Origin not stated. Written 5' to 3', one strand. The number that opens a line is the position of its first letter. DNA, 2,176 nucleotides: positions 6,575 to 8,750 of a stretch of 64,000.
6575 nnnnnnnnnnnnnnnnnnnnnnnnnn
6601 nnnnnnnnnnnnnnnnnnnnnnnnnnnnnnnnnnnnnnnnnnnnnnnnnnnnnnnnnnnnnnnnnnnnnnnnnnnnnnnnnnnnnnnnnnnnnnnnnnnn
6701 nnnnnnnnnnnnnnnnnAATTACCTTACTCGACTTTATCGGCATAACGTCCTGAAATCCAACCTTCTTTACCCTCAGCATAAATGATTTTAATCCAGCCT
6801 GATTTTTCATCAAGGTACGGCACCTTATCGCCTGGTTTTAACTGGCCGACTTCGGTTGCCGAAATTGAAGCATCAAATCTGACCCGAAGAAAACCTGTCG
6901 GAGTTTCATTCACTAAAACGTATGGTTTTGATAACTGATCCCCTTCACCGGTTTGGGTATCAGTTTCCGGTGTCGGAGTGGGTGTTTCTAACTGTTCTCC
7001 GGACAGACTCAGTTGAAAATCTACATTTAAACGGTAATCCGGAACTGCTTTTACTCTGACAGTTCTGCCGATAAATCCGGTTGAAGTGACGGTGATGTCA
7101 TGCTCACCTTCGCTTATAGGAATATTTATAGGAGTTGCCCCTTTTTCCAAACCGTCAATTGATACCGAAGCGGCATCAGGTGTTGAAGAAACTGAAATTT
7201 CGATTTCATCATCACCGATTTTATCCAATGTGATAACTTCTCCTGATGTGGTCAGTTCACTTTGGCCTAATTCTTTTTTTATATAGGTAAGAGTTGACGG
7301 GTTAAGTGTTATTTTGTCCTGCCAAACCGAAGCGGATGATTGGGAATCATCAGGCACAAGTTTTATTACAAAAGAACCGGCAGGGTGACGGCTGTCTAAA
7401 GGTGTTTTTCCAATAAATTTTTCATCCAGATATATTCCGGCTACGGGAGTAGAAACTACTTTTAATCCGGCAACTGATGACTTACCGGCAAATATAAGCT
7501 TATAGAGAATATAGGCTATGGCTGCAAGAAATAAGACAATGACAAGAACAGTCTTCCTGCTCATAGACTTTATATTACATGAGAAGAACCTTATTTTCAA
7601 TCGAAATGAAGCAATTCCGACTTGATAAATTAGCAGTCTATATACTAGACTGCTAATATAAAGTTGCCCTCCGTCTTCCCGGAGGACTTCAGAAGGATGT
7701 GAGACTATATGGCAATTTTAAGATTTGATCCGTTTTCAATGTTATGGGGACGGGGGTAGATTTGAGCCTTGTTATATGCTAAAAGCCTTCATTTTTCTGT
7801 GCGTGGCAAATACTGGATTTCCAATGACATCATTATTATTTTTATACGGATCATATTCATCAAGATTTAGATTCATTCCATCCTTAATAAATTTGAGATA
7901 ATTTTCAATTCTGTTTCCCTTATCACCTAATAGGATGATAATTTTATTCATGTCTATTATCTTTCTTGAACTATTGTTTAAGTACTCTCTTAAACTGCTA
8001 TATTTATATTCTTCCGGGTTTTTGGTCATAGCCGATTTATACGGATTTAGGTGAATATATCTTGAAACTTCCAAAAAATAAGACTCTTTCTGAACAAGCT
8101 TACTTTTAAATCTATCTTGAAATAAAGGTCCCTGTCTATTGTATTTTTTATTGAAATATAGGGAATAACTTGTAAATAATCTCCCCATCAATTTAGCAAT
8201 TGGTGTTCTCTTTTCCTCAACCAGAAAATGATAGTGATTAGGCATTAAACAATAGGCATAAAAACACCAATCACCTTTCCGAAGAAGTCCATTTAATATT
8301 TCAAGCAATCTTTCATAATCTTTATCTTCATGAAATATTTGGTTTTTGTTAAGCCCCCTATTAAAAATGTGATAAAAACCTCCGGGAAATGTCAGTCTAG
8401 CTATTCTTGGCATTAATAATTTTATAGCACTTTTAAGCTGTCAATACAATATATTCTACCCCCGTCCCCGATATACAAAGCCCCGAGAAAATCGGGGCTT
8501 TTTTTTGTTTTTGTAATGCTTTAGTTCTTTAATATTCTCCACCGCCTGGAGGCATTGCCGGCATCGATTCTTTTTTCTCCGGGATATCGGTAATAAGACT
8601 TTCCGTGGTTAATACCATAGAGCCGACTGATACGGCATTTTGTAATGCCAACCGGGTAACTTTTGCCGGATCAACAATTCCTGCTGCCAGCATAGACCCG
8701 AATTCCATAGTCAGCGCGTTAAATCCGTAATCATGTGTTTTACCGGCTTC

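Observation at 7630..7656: Perfect CIRCE-variant palindrome away from groESL, upstream of a PEGA/SH3 envelope protein gene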

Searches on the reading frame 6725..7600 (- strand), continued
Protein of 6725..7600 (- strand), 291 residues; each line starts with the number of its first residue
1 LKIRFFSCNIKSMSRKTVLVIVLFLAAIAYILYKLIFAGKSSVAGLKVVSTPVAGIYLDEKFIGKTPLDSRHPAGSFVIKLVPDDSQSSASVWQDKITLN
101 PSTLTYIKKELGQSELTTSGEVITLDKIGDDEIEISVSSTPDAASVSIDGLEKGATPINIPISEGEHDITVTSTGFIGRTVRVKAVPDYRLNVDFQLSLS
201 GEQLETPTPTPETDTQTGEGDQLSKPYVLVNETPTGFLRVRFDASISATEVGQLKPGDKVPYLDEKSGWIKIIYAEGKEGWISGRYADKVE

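Call 38: find_homologous_proteins(query=L198:3244-3681:-)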
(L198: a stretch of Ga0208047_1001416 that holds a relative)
Query L198:3244-3681:- (145 aa): 290 proteins with E <= 0.001 among 336 candidates; the best 120 are listed.
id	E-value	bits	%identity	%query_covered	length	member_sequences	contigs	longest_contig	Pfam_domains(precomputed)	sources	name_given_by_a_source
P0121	4.5e-84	297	99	100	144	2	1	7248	PF00011.28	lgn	-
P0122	1.6e-64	234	80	99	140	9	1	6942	PF00011.28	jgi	-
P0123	2.6e-64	233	79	100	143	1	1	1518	PF00011.28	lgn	-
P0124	3.8e-64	233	75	100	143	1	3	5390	PF27746.1,PF00011.28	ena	-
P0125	1.3e-63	231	79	99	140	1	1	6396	PF00011.28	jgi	-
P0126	1.8e-63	231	79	99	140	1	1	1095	PF00011.28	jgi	jgi:HSP20 family protein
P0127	1.8e-63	231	78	99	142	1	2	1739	PF00011.28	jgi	-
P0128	1.8e-63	231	78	99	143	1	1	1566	PF00011.28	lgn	-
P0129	2.4e-63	230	79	99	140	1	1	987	PF00011.28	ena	-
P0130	2.6e-63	230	77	85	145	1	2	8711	PF00011.28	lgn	-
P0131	2.7e-63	230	79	99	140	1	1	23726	PF00011.28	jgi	jgi:HSP20 family protein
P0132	3.1e-63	230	78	99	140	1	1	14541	PF27746.1,PF00011.28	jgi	-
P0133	3.2e-63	230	78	99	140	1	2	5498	PF00011.28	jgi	-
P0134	3.9e-63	230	78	99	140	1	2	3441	PF00011.28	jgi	-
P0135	3.9e-63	230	78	99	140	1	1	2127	PF00011.28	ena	-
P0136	5.6e-63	229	79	99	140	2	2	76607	PF00011.28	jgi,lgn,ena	jgi:HSP20 family protein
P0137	6.1e-63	229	79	99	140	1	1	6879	PF00011.28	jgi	jgi:HSP20 family protein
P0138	8.0e-63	229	78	99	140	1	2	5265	PF00011.28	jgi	-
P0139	8.5e-63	228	78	99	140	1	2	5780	PF00011.28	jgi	-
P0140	1.1e-62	228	78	99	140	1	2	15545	PF00011.28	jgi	-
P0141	3.0e-62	227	78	99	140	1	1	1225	PF00011.28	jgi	-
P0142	1.3e-61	225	77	99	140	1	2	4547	PF00011.28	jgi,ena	-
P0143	2.7e-61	224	74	99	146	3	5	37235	PF00011.28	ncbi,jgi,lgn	-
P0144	1.5e-59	218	71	99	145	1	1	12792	PF00011.28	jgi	-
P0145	2.2e-59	217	75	99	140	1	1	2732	PF00011.28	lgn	-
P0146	5.9e-59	216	74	99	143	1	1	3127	PF00011.28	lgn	-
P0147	7.5e-59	216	72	86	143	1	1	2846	PF00011.28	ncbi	-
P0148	8.5e-59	215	74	90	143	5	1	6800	PF00011.28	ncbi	-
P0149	1.0e-58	215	70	92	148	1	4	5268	PF00011.28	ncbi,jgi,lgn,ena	-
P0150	1.5e-58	215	74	93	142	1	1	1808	PF00011.28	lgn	-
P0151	3.0e-57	210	70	99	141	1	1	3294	PF00011.28,PF18046.8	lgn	-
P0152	5.6e-57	210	72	100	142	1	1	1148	PF00011.28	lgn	-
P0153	5.1e-56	206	74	99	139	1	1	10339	PF00011.28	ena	-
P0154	1.5e-55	205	73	99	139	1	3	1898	PF00011.28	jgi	-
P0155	5.8e-55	203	71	92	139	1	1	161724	PF00011.28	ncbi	ncbi:MAG: Hsp20/alpha crystallin family protein [Patescibacteria group bacterium]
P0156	6.0e-55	203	67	100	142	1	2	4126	PF00011.28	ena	-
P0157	1.3e-54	202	71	99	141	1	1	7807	PF00011.28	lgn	-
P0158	2.5e-54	201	73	92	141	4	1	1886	PF00011.28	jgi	-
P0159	3.4e-54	201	69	99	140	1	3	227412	PF00011.28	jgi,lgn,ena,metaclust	metaclust:\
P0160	5.4e-54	200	65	100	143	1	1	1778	PF00011.28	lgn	-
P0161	1.2e-53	199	68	99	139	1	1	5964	PF00011.28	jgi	-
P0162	1.9e-53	198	66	100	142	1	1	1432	PF00011.28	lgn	-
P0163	6.9e-53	196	67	100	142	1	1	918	PF00011.28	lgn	-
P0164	8.1e-53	196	66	100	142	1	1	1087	PF00011.28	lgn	-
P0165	4.9e-52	194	66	100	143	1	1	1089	PF00011.28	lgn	-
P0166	5.1e-52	193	63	100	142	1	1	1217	PF00011.28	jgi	jgi:HSP20 family protein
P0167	7.7e-52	193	64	97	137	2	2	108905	PF27746.1,PF00011.28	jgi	jgi:HSP20 family protein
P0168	1.1e-51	192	66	100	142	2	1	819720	PF00011.28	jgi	-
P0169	1.3e-51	192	65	100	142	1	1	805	PF00011.28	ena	-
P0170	1.6e-51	192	66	100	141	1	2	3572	PF00011.28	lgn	-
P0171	1.7e-51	192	67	99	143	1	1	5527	PF00011.28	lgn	-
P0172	2.2e-51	191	63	100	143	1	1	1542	PF00011.28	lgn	-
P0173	2.3e-51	191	65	99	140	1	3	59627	PF00011.28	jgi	jgi:HSP20 family protein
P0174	2.7e-51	191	66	100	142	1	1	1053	PF00011.28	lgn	-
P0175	3.2e-51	191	65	100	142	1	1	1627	PF00011.28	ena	-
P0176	4.1e-51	191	66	100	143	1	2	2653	PF00011.28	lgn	-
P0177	4.9e-51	190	66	97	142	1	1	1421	PF00011.28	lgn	-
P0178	5.0e-51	190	64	100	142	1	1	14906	PF00011.28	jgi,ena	-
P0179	5.2e-51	190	66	99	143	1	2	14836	PF00011.28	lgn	-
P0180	5.6e-51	190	67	99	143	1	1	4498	PF00011.28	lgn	-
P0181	9.3e-51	189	70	90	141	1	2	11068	PF00011.28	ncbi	-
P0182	1.7e-50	189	65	99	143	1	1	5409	PF00011.28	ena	-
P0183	1.8e-50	188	63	99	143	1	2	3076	PF00011.28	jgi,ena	-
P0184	2.3e-50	188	65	99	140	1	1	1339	PF00011.28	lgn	-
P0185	2.8e-50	188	63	100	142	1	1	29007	PF00011.28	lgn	-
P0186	2.9e-50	188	66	99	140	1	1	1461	PF00011.28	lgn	-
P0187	3.1e-50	188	63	100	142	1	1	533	PF00011.28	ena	-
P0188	3.1e-50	188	66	99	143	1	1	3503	PF00011.28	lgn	-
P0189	3.8e-50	187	63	100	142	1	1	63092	PF00011.28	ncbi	-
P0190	5.1e-50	187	67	100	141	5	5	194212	PF00011.28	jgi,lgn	jgi:HSP20 family protein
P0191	5.8e-50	187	62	100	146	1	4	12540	PF00011.28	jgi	jgi:HSP20 family protein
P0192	6.9e-50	187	63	100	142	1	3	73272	PF00011.28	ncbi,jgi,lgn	-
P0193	9.9e-50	186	66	100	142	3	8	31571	PF00011.28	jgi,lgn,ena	jgi:HSP20 family protein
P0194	1.1e-49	186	62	99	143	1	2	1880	PF00011.28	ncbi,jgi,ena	-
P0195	1.2e-49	186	61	100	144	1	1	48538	PF00011.28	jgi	jgi:HSP20 family protein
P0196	1.4e-49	186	64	99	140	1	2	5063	PF00011.28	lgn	-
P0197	1.8e-49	185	58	100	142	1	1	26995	PF00011.28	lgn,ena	-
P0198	1.8e-49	185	66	99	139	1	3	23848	PF00011.28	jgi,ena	-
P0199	1.9e-49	185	70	90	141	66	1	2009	PF00011.28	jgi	-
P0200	2.0e-49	185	63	99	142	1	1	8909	PF27746.1,PF00011.28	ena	-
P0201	2.3e-49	185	63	99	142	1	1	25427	PF27746.1,PF00011.28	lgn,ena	-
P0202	2.5e-49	185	61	100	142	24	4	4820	PF00011.28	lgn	-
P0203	3.1e-49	184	67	100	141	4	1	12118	PF00011.28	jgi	-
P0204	3.2e-49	184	62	100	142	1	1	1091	PF00011.28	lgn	-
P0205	3.2e-49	184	67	99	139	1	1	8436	PF00011.28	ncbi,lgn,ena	-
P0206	3.4e-49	184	66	100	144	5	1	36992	PF00011.28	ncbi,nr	ncbi:MAG: Hsp20/alpha crystallin family protein [Patescibacteria group bacterium]|nr:Hsp20/alpha cry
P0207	5.1e-49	184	61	99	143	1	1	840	PF00011.28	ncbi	-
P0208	5.3e-49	184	63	100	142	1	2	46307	PF00011.28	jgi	-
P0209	5.8e-49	184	68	100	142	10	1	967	PF00011.28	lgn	-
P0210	9.8e-49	183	67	99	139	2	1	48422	PF00011.28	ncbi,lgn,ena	-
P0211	1.3e-48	182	65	99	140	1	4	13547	PF00011.28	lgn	-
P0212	1.4e-48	182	68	88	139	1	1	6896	PF00011.28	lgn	-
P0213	1.6e-48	182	58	100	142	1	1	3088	PF00011.28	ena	-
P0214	1.7e-48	182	62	100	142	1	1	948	PF00011.28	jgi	jgi:HSP20 family protein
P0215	1.9e-48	182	61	99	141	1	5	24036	PF00011.28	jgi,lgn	-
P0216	2.0e-48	182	66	100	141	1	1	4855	PF00011.28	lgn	-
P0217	2.4e-48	182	61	100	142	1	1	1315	PF00011.28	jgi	jgi:HSP20 family protein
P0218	2.5e-48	181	62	99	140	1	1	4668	PF00011.28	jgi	jgi:HSP20 family protein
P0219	2.7e-48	181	58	100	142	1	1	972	PF00011.28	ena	-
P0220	3.0e-48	181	60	100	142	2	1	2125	PF00011.28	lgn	-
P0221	3.1e-48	181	66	100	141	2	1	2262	PF00011.28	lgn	-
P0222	5.1e-48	181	64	99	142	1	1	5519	PF00011.28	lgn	-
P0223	5.1e-48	181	66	90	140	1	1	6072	PF00011.28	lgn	-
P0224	5.2e-48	180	65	100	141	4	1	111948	PF00011.28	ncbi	-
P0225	5.6e-48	180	64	94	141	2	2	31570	PF00011.28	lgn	-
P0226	6.8e-48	180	62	100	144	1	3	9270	PF00011.28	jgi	jgi:HSP20 family protein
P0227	6.9e-48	180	59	100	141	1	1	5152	PF00011.28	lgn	-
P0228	8.1e-48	180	61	100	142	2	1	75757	PF00011.28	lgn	-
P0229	8.3e-48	180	64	100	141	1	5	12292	PF00011.28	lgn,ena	-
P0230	9.2e-48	180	65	86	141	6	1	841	PF00011.28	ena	-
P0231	9.9e-48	180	61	100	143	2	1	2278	PF00011.28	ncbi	-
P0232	1.0e-47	180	62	100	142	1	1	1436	PF00011.28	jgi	jgi:HSP20 family protein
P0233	1.5e-47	179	56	100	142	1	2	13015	PF00011.28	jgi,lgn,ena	-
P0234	2.3e-47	178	66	100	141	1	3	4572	PF00011.28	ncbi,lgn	-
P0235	2.7e-47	178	60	99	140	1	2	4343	PF00011.28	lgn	-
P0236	3.5e-47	178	59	100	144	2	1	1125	PF00011.28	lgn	-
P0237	4.4e-47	177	68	94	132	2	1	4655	PF00011.28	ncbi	ncbi:MAG: Hsp20/alpha crystallin family protein, partial [Microgenomates group bacterium]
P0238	6.2e-47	177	63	100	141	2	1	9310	PF27746.1,PF00011.28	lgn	-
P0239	6.4e-47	177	60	100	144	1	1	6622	PF00011.28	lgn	-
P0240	7.0e-47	177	60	99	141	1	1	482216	PF00011.28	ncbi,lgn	-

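Call 40: find_encoding_contigs(protein=P0210, flank=6000, max_places=3)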
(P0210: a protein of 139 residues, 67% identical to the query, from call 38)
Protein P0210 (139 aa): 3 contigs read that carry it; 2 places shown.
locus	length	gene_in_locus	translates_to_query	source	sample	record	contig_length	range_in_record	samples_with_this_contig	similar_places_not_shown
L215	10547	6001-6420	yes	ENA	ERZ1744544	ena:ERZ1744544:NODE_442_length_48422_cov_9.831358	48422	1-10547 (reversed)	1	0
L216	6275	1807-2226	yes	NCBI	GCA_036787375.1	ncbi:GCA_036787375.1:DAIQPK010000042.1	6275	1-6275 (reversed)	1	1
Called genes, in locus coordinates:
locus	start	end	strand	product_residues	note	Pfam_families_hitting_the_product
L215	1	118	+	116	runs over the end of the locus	PF18895:T4SS_pilin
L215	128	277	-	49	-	-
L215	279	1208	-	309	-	PF00535:Glycos_transf_2, PF10111:Glyco_tranf_2_2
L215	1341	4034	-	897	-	PF00690:Cation_ATPase_N, PF00122:E1-E2_ATPase, PF00702:Hydrolase, PF13246:Cation_ATPase, PF00689:Cation_ATPase_C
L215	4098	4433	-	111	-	PF04977:DivIC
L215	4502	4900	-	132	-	PF09424:YqeY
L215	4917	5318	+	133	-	-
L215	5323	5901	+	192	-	-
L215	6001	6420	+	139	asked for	PF00011:HSP20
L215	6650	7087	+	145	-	-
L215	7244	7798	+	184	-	-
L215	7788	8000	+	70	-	PF18901:DUF5657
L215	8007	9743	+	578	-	-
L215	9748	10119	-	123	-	PF18895:T4SS_pilin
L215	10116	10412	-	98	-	PF18895:T4SS_pilin (weak)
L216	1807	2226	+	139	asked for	PF00011:HSP20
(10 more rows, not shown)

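Call 41: find_encoding_contigs(protein=P0159, flank=6000, max_places=3)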
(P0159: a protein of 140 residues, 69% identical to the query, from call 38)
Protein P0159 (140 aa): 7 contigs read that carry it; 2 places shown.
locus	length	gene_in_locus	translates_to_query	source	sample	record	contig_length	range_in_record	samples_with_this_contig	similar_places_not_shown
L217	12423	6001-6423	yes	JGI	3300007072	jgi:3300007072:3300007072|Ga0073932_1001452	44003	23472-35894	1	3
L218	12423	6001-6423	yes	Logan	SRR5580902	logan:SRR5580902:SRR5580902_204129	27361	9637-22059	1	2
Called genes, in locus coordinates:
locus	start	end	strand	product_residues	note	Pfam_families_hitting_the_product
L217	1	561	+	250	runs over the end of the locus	PF00005:ABC_tran, PF02463:SMC_N (weak), PF13175:AAA_15 (faint), PF13304:AAA_21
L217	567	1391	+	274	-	PF00950:ABC-3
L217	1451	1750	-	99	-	PF01035:DNA_binding_1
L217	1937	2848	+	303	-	PF00005:ABC_tran, PF13304:AAA_21 (weak)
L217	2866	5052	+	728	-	PF12679:ABC2_membrane_2, PF12698:ABC2_membrane_3 (weak), PF23357:DUF7088, PF09822:ABC_transp_aux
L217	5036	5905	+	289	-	PF14238:DUF4340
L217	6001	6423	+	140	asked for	PF00011:HSP20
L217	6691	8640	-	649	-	-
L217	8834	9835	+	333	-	PF01895:PhoU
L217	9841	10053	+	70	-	-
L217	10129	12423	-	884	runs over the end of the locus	PF00690:Cation_ATPase_N, PF00122:E1-E2_ATPase, PF00702:Hydrolase, PF13246:Cation_ATPase, PF00689:Cation_ATPase_C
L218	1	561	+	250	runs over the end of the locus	PF00005:ABC_tran, PF02463:SMC_N (weak), PF13175:AAA_15 (faint), PF13304:AAA_21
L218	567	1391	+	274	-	PF00950:ABC-3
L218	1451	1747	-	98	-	PF01035:DNA_binding_1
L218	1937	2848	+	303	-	PF00005:ABC_tran, PF13304:AAA_21 (weak)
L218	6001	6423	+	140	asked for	PF00011:HSP20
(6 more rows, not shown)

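Call 43: find_encoding_contigs(protein=P0008, flank=4000, max_places=2)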
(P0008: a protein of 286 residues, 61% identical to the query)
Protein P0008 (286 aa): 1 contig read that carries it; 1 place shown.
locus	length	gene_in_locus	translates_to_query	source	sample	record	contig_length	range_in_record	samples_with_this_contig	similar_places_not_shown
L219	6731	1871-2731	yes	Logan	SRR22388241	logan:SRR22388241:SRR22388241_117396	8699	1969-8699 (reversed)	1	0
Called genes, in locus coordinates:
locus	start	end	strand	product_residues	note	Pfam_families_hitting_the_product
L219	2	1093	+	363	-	?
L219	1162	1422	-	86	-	PF05016:ParE_toxin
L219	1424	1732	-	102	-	PF02604:PhdYeFM_antitox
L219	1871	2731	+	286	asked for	PF08308:PEGA, PF08239:SH3_3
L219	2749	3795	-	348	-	PF00953:Glycos_transf_4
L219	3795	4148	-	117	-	-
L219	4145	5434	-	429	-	PF13231:PMT_2 (weak)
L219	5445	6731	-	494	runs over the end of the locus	PF13632:Glyco_trans_2_3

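Call 44: find_encoding_contigs(protein=P0005, flank=4000, max_places=2)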
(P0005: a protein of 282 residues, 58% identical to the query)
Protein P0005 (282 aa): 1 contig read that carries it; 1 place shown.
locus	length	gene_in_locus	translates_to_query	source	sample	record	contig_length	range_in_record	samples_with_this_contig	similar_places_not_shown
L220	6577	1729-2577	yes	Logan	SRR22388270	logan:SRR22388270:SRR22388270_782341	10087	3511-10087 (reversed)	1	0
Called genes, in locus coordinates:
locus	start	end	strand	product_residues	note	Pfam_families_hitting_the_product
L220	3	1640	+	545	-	?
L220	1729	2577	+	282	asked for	PF08308:PEGA, PF08239:SH3_3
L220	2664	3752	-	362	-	PF00953:Glycos_transf_4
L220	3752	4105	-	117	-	-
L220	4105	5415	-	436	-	-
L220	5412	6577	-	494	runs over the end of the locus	PF13632:Glyco_trans_2_3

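Call 45: find_encoding_contigs(protein=P0006, flank=4000, max_places=2)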
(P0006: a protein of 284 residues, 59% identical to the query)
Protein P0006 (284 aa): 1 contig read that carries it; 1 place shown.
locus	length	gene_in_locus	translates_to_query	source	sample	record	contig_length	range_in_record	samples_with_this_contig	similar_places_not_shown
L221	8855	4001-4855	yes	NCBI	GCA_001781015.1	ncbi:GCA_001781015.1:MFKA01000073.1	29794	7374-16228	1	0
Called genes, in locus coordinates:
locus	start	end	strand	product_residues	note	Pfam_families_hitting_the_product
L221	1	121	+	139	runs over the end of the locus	PF01850:PIN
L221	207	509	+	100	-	PF00166:Cpn10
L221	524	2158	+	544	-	PF00118:Cpn60_TCP1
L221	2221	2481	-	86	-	PF05016:ParE_toxin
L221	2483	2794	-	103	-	PF02604:PhdYeFM_antitox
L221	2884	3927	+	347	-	PF00248:Aldo_ket_red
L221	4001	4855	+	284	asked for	PF08308:PEGA, PF08239:SH3_3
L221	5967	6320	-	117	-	-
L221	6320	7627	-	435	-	-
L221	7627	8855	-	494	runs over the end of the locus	PF13632:Glyco_trans_2_3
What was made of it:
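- Tried and rejected: L219, L220 and L221 have none (calls 43-45).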

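Call 46: find_encoding_contigs(protein=P0156, flank=4000, max_places=3)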
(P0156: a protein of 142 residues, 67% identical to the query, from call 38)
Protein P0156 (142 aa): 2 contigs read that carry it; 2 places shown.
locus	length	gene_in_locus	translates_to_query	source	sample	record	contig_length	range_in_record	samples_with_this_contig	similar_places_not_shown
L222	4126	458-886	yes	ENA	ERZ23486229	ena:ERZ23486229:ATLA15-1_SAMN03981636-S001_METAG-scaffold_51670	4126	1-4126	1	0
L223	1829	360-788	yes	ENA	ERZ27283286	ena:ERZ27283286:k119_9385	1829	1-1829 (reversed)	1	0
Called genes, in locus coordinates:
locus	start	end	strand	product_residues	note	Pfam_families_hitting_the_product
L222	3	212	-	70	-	?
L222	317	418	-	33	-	-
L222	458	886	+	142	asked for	PF00011:HSP20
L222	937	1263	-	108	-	-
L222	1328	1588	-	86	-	-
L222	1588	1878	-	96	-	PF02604:PhdYeFM_antitox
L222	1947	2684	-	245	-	-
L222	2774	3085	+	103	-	PF02604:PhdYeFM_antitox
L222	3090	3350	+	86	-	PF05016:ParE_toxin (weak)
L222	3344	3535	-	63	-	-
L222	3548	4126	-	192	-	?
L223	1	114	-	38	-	?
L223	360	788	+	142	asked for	PF00011:HSP20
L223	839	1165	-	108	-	-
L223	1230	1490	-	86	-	-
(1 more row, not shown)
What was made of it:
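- Tried and rejected: The intact layout turned up instead through the Hsp20 homolog P0156 (L222, call 46).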

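Call 47: find_encoding_contigs(protein=P0172, flank=4000, max_places=3)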
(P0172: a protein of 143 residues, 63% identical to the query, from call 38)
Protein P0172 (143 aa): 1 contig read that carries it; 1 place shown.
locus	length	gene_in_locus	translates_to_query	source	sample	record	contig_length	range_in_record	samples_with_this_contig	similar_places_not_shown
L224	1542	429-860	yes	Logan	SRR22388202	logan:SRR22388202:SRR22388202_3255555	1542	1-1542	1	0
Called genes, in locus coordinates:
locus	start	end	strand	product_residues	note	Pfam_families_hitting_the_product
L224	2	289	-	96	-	?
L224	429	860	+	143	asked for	PF00011:HSP20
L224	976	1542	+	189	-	?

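Call 56: search_protein_families(library=pfam, proteins=[L198:3244-3681:-, L222:458-886:+])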
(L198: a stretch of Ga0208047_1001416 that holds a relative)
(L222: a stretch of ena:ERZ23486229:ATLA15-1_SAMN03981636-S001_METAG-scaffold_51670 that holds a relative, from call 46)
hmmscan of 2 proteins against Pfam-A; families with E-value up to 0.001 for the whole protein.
L198:3244-3681:- (145 aa): 2 families
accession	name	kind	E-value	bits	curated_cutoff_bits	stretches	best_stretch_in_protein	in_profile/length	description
PF00011.27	HSP20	-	1.6e-17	63.9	20.8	1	41-140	2-101/102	Hsp20/alpha crystallin family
PF18046.7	FKBP26_C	-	0.00026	21.6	27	0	108-132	15-39/72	FKBP26_C-terminal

L222:458-886:+ (142 aa): 3 families
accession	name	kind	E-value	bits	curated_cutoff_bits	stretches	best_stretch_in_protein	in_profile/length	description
PF00011.27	HSP20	-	8.4e-18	64.8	20.8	1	38-137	2-101/102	Hsp20/alpha crystallin family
PF18046.7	FKBP26_C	-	0.00039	21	27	0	46-70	8-32/72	FKBP26_C-terminal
PF04972.22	BON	-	0.00053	20.7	27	0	52-79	17-43/69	BON domain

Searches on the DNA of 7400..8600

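Call 63: search_rna_families(source=window, start=7400, end=8600, threshold=evalue, max_evalue=1)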
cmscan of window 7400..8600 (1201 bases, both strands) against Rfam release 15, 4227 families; matches with E-value up to 1: 7.
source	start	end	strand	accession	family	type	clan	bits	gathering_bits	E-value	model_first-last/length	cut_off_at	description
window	8444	8577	+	RF01770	rimP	Cis-reg; leader;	-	27.9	47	0.041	1-102/102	no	Gammaprotebacteria rimP leader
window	8477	8533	-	RF02844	RefA9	Gene; antisense;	-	27.2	49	0.1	1-64/64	no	Enterococcus sRNA A9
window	8443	8507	+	RF01859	Phe_leader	Cis-reg; leader;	-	24.5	55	0.18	1-125/125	no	Phenylalanine leader peptide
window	8477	8538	-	RF01393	isrJ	Gene; sRNA;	-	20.7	37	0.43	1-75/75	no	isrJ Hfq binding RNA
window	8478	8559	-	RF02236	asX2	Gene; sRNA;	-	20.3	70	0.32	1-87/87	no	Xanthomonas sRNA asX2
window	8481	8516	+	RF02401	ClpQY_promoter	Cis-reg;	-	17.8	42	0.39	1-39/57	no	ClpQY promoter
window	7742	7830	+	RF01906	HOTAIR_3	Gene; lncRNA;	-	16.9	80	0.53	1-98/98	no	HOTAIR conserved region 3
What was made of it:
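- Tried and rejected: Nothing reached a gathering score (call 63).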
